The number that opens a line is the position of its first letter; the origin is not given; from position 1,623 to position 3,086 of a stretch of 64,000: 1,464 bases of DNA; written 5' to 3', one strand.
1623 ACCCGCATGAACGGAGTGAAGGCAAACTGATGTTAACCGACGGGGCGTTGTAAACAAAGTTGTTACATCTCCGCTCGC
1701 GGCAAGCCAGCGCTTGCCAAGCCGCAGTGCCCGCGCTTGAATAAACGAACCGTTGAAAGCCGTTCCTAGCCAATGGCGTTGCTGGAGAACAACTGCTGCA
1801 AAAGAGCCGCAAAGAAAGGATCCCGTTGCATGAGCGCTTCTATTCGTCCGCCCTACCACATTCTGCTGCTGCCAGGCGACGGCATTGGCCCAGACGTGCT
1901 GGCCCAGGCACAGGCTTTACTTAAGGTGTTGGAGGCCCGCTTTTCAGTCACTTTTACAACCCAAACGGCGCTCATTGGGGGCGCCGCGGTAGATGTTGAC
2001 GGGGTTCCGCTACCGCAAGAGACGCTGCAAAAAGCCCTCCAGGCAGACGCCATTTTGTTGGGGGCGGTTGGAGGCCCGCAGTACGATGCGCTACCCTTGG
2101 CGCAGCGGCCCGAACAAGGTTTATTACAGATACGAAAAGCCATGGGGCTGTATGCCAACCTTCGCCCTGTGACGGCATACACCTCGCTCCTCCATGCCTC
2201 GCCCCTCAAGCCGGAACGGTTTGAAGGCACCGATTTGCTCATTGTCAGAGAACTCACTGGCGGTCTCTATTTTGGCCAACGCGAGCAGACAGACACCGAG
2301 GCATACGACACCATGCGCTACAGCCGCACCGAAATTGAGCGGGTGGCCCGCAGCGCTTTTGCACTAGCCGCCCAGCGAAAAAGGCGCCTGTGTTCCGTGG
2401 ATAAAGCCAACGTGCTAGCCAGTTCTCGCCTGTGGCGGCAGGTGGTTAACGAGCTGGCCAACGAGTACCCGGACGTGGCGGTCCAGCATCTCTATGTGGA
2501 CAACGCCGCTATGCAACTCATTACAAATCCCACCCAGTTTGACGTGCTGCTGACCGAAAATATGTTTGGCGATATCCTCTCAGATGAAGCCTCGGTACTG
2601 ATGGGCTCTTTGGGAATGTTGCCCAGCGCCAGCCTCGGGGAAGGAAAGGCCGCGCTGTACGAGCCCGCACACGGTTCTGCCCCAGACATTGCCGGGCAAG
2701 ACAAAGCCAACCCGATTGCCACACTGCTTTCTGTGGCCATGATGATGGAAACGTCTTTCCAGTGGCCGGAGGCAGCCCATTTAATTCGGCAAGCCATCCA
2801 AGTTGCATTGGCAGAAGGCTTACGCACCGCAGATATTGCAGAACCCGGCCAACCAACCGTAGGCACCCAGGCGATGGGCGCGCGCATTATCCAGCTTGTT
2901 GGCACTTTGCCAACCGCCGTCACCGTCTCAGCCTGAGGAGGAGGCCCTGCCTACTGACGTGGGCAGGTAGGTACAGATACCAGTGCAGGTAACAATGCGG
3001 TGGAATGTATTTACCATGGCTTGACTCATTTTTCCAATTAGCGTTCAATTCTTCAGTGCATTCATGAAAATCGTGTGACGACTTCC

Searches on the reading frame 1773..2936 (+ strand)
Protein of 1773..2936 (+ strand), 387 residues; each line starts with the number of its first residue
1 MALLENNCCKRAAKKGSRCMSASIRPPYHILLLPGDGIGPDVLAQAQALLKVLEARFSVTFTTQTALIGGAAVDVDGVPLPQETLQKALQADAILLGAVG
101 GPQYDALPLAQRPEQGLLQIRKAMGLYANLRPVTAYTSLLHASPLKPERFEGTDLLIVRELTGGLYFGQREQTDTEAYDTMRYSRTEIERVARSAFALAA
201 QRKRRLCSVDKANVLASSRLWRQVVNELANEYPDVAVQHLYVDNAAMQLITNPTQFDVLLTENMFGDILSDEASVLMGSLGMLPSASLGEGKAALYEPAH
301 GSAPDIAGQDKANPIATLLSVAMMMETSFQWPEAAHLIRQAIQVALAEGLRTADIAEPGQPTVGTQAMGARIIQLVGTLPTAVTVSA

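Call 76: search_protein_families(library=pfam, proteins=[window:1773-2936:+], max_evalue=0.00001)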
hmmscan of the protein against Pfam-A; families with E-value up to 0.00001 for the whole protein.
window:1773-2936:+ (387 aa): 1 family
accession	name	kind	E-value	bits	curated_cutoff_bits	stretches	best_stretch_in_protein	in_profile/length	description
PF00180.25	Iso_dh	-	9.6e-134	446.5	27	1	30-371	2-347/348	Isocitrate/isopropylmalate dehydrogenase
